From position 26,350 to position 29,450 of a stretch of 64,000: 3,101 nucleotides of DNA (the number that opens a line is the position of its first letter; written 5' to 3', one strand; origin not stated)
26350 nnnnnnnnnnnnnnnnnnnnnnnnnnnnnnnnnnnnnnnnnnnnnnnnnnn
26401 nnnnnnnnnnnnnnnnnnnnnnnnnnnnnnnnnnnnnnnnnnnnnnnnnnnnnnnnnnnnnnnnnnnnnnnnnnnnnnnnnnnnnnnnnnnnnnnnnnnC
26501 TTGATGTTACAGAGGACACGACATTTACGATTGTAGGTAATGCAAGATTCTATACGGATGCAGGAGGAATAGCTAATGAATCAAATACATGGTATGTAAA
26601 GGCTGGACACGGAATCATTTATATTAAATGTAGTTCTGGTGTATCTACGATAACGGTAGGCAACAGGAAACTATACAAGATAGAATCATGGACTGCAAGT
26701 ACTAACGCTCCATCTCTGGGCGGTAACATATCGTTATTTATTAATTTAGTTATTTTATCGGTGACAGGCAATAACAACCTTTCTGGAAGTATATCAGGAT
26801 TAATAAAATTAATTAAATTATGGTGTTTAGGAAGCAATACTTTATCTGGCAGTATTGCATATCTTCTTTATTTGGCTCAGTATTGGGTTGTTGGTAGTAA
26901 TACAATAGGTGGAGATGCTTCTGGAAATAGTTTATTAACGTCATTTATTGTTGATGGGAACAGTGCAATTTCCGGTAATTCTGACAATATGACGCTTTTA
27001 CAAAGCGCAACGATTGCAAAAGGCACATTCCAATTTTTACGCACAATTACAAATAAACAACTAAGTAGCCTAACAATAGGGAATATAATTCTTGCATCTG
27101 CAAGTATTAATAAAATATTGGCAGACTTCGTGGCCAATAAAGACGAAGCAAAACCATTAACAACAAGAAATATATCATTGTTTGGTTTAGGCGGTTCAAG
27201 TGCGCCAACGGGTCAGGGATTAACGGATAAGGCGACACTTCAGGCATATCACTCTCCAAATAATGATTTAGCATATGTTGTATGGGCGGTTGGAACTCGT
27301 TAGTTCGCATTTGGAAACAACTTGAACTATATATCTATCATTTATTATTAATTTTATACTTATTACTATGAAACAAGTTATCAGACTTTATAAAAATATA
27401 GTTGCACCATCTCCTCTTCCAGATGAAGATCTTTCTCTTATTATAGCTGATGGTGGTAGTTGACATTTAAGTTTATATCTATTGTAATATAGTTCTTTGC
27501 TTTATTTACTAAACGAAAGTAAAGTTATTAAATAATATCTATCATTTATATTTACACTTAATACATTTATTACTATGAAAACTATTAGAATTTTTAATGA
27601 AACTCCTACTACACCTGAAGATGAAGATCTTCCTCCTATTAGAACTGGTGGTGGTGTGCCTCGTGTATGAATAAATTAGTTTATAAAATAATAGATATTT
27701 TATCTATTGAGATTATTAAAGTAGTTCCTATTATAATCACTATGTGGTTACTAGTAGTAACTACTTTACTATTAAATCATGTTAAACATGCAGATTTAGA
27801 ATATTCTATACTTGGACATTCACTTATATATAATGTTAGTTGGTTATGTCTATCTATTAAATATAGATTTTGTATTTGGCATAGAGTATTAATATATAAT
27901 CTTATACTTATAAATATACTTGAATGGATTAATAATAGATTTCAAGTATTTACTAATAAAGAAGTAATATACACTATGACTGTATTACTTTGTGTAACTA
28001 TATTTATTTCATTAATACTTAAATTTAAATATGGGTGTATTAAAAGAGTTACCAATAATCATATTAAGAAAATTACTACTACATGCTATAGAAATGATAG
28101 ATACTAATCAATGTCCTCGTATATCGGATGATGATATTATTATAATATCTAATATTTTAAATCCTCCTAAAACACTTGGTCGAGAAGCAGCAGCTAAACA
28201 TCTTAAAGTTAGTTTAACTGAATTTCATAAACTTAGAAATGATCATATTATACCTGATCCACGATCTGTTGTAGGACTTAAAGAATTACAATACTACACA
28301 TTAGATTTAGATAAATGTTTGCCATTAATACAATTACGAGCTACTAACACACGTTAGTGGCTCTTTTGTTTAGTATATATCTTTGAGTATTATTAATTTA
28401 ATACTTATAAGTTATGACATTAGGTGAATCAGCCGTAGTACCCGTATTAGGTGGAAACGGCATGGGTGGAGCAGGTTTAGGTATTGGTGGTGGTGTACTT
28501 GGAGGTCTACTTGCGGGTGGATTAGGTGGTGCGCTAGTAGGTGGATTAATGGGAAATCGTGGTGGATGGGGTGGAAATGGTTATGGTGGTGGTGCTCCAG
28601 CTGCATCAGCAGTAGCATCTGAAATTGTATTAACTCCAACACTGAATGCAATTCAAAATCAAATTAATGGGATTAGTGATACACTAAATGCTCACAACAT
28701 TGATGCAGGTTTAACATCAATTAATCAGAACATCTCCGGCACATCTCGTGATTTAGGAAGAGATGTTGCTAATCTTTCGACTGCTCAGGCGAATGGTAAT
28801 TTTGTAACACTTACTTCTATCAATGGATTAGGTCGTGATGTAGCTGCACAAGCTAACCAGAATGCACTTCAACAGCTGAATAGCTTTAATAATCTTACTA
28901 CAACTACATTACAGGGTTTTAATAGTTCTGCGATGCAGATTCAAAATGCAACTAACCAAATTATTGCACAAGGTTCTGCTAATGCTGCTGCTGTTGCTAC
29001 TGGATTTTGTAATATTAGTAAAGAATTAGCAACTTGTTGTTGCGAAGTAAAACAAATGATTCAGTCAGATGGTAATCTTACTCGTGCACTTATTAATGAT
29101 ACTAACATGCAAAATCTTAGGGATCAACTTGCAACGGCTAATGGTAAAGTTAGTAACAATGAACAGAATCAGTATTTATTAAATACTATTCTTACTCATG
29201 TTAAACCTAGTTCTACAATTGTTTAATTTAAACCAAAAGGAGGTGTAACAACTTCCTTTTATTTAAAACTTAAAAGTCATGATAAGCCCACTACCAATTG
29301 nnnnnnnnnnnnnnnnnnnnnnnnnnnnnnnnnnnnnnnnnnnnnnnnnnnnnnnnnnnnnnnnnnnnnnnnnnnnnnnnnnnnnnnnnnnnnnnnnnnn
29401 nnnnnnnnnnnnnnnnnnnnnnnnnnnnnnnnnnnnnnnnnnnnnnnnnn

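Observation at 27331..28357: Duplicated ~205-bp unit encoding twin 31-aa micro-ORFs, followed by a 4-TM protein and an HTH protein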

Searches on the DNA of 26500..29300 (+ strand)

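Call 6: search_dna_similar(query=window:26500-29300:+, collection=phages, mode=distant, max_rows=30)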
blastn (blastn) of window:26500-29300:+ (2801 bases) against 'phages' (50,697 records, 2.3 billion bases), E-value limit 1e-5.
No match.

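Call 69: search_rna_families(source=window, start=26800, end=28800, threshold=evalue, max_evalue=1)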
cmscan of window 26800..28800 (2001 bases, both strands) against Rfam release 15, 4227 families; matches with E-value up to 1: 2.
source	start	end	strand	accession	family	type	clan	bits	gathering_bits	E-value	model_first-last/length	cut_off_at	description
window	27641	27716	-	RF02900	AaHKsRNA82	Gene; sRNA;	-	28.5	51.4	0.09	1-81/81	no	Aggregatibacter sRNA 82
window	28321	28370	+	RF02386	sau-19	Gene; sRNA;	-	23.1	80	0.35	1-75/75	no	Staphylococcus sRNA sau-19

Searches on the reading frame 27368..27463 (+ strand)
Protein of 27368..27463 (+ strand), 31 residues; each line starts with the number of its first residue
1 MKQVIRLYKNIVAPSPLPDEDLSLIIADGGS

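Call 7: search_protein_families(library=pfam, proteins=[window:27368-27463:+], max_evalue=1)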
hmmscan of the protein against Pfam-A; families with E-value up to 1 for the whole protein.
window:27368-27463:+ (31 aa): 0 families

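Call 11: search_protein_families(library=phrogs, proteins=[window:27368-27463:+], max_evalue=0.1)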
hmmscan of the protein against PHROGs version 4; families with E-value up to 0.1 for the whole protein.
window:27368-27463:+ (31 aa): 0 families

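Call 108: find_encoding_contigs(protein=window:27368-27463:+, flank=5000, max_places=10)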
Protein window:27368-27463:+ (31 aa): 9 contigs read that carry it; 4 places shown.
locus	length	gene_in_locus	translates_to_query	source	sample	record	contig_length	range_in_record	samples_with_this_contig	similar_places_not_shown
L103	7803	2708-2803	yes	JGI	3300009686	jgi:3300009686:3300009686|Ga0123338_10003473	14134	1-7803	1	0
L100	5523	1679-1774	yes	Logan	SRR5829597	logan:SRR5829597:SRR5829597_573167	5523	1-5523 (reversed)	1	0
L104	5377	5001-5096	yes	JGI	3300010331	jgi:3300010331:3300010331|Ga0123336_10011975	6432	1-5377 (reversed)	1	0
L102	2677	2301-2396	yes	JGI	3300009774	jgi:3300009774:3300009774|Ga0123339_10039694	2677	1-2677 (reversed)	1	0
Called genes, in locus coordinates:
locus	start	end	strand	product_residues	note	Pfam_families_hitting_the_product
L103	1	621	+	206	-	?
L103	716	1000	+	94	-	-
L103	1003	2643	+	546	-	PF01522:Polysacc_deac_1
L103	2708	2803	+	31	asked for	-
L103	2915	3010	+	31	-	-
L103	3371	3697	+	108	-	-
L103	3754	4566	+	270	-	-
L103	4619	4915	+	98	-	-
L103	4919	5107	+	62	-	-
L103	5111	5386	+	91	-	-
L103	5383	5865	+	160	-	PF25223:DUF7841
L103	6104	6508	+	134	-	-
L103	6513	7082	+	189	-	-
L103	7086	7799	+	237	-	PF25702:CrAss_Ring_2 (weak)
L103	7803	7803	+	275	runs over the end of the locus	-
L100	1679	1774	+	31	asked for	-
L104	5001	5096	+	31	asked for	-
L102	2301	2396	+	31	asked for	-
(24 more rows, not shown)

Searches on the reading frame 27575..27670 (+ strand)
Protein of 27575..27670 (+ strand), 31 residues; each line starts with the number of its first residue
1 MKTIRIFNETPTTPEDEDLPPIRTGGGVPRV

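Call 7: search_protein_families(library=pfam, proteins=[window:27575-27670:+], max_evalue=1)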
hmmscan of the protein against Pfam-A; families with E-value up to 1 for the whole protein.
window:27575-27670:+ (31 aa): 0 families

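Call 11: search_protein_families(library=phrogs, proteins=[window:27575-27670:+], max_evalue=0.1)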
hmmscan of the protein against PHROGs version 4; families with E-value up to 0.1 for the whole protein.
window:27575-27670:+ (31 aa): 0 families

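Call 107: find_encoding_contigs(protein=window:27575-27670:+, flank=5000, max_places=10)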
Protein window:27575-27670:+ (31 aa): 16 contigs read that carry it; 5 places shown.
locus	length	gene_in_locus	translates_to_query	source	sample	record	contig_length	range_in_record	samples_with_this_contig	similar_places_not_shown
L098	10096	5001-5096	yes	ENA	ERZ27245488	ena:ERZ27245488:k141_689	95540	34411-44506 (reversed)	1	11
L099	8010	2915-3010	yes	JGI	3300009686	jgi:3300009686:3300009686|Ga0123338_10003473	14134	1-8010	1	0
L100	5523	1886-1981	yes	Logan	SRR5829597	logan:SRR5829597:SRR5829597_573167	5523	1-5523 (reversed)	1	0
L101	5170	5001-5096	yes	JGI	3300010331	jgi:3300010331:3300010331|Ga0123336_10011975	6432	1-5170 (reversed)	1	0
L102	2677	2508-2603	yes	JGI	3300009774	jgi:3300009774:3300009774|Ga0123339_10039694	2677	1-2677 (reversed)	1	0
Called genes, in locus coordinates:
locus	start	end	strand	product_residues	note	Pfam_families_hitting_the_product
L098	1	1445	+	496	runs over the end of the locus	PF09603:Fib_succ_major (weak)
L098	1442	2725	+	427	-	PF09603:Fib_succ_major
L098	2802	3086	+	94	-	-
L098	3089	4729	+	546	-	PF01522:Polysacc_deac_1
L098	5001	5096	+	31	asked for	-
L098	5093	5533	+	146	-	-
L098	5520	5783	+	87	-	-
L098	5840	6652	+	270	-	-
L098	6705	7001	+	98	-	-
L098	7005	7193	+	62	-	-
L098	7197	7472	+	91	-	-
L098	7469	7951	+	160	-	PF25223:DUF7841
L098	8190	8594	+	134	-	-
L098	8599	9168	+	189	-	-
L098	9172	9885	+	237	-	PF25702:CrAss_Ring_2 (weak)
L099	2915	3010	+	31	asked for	-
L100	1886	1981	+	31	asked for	-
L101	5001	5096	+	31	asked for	-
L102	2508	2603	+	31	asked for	-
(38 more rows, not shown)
